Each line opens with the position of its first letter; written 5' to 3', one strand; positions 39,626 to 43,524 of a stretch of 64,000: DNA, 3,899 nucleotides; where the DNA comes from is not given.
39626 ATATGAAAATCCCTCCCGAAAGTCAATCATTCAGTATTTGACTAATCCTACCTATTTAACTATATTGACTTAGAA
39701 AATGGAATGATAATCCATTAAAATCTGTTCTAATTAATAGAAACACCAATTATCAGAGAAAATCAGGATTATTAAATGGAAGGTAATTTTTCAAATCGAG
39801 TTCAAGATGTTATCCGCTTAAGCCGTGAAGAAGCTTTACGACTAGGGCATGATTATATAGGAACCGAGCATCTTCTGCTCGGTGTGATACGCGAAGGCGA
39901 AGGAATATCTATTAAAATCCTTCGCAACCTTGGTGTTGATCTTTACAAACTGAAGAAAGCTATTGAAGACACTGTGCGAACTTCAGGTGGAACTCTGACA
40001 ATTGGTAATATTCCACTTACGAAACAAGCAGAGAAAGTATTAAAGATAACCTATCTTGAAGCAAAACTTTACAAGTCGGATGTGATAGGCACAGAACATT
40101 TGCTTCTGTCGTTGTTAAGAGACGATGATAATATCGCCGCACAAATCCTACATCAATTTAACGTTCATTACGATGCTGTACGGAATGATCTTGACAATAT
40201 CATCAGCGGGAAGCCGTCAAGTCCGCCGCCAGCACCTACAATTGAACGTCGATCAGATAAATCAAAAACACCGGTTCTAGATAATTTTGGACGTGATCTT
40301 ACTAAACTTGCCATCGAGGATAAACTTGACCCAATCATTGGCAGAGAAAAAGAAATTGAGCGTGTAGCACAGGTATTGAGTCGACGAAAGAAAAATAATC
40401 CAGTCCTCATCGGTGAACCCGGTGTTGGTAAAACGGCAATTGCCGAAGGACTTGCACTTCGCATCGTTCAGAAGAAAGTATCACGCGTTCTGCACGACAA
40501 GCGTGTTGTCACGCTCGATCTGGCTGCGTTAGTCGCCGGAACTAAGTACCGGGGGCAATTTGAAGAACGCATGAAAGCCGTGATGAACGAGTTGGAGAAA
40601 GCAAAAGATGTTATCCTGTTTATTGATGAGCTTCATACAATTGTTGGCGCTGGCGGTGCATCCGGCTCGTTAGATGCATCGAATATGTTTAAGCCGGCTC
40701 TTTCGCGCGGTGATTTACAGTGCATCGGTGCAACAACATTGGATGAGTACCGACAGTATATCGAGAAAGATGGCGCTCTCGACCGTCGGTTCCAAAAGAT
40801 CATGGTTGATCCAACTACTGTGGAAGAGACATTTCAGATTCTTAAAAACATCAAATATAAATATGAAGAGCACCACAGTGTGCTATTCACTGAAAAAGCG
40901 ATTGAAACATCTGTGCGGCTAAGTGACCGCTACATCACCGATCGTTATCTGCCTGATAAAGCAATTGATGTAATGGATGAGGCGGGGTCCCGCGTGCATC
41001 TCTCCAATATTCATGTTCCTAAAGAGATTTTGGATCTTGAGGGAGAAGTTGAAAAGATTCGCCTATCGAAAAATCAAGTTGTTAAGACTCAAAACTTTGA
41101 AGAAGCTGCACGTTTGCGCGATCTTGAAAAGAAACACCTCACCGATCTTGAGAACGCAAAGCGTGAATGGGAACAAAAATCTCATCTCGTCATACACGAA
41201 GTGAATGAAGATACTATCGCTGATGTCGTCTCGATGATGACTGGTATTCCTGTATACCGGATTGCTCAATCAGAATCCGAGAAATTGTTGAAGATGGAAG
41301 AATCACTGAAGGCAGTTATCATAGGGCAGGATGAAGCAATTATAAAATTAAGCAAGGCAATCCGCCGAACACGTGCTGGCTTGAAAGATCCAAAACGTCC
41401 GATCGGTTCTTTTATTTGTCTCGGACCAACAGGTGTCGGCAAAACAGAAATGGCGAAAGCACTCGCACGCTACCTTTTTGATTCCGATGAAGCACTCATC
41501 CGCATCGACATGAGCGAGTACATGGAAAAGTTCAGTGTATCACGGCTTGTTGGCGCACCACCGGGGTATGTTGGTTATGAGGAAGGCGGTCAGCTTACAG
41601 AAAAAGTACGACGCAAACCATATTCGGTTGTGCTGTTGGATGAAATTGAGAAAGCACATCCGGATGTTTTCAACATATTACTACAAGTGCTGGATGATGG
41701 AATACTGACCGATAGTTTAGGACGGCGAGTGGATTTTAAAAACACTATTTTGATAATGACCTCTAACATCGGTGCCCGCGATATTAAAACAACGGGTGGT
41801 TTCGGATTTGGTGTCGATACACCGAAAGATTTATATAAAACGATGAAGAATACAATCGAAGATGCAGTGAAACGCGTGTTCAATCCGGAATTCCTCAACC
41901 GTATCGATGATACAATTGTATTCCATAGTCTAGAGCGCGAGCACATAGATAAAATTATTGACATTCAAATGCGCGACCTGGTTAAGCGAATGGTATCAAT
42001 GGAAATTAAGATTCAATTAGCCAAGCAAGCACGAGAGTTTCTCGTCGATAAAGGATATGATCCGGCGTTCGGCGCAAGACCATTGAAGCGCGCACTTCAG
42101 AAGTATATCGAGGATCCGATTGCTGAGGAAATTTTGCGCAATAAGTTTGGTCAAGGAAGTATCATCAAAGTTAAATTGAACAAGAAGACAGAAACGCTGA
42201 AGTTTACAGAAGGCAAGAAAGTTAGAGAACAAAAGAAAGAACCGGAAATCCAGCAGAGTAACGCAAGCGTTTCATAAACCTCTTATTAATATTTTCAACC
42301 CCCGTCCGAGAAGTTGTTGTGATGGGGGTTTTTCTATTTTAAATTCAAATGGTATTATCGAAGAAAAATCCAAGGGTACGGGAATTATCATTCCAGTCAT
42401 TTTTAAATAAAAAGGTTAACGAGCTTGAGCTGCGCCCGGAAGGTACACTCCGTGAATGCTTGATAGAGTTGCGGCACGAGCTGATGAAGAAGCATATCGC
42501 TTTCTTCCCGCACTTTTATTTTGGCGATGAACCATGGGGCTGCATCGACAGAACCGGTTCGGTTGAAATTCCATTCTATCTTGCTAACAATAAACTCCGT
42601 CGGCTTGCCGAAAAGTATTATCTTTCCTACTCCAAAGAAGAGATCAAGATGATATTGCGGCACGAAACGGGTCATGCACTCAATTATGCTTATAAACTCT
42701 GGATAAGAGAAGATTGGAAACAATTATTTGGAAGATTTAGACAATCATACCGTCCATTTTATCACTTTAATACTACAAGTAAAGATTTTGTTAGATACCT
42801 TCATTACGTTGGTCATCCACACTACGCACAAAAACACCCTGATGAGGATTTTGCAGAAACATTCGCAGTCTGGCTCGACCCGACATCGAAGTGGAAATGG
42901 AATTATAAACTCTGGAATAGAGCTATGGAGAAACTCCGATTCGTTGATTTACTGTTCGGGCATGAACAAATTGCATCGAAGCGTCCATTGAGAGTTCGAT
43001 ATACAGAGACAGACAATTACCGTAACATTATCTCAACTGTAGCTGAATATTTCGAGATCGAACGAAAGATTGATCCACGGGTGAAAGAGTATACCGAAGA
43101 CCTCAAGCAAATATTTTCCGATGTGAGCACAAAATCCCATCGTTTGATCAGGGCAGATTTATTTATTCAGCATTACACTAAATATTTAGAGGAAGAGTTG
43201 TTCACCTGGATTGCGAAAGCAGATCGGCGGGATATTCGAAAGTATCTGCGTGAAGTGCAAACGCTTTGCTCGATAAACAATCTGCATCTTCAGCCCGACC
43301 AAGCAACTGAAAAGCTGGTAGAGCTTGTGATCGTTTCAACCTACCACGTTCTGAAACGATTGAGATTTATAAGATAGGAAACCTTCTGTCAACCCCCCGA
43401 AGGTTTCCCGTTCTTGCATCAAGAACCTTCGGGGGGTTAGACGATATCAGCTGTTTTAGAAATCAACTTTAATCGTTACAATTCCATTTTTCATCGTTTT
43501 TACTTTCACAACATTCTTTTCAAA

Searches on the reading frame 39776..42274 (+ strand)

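Call 28: search_protein_families(library=pfam, proteins=[window:39776-42274:+], max_evalue=0.001)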
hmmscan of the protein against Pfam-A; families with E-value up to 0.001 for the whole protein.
window:39776-42274:+ (833 aa): 23 families
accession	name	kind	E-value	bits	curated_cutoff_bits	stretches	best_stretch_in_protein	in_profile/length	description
PF07724.20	AAA_2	-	8.1e-72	241.1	27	1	541-712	1-165/166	AAA domain (Cdc48 subfamily)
PF17871.7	AAA_lid_9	-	1.7e-32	111.9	22.8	1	348-450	1-103/104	AAA lid domain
PF02861.25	Clp_N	-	1.9e-30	105.2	20.7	2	17-65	2-50/53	Clp amino terminal domain, pathogenicity island component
PF10431.15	ClpB_D2-small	-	2.6e-25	88.7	21.9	1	719-799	1-81/81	C-terminal, D2-small domain, of ClpB protein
PF00004.35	AAA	-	8.9e-23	81.6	21.2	2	210-322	2-110/131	ATPase family associated with various cellular activities (AAA)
PF07728.20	AAA_5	-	3e-18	66.6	22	1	547-666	3-124/139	AAA domain (dynein-related subfamily)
PF13191.12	AAA_16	-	5.2e-13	50.3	32.6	1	187-234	2-52/167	AAA ATPase domain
PF00158.32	Sigma54_activat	-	1.8e-12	47.7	20.2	1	544-660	23-137/168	Sigma-54 interaction domain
PF13401.12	AAA_22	-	4.6e-11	43.6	27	1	205-289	4-96/130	AAA domain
PF20720.3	nSTAND3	-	6.9e-10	39.3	27.2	1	195-235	8-46/155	Novel STAND NTPase 3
PF01695.23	IstB_IS21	-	3.3e-07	30.5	24.1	0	192-271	78-153/238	IstB-like ATP binding protein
PF13238.12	AAA_18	-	1.1e-06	29.6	29.4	0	211-285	3-79/128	AAA domain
PF05621.17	TniB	-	6.1e-06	26.2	22.4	0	200-344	29-184/189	Bacterial TniB protein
PF13173.12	AAA_14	-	1.1e-05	25.9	27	0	547-642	6-88/129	AAA domain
PF01637.24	ATPase_2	-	3.3e-05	24.3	33.2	0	190-357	4-192/225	ATPase domain predominantly from Archaea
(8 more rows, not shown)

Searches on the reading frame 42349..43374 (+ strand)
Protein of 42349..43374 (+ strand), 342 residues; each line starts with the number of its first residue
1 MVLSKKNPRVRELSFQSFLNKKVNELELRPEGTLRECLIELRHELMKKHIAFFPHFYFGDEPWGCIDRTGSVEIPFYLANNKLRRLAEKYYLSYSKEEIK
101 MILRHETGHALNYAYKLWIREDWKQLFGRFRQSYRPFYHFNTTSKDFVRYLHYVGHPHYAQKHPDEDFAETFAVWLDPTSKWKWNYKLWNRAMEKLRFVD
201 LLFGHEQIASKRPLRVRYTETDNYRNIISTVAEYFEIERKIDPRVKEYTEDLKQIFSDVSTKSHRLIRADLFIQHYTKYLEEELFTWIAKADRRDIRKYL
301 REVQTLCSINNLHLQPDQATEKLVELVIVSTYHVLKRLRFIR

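Call 28: search_protein_families(library=pfam, proteins=[window:42349-43374:+], max_evalue=0.001)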
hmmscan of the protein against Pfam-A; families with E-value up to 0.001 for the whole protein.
window:42349-43374:+ (342 aa): 1 family
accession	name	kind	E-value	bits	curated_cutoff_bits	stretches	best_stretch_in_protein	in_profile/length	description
PF15887.11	Peptidase_Mx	-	0.00024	21.1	27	1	103-177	90-165/236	Putative zinc-binding metallo-peptidase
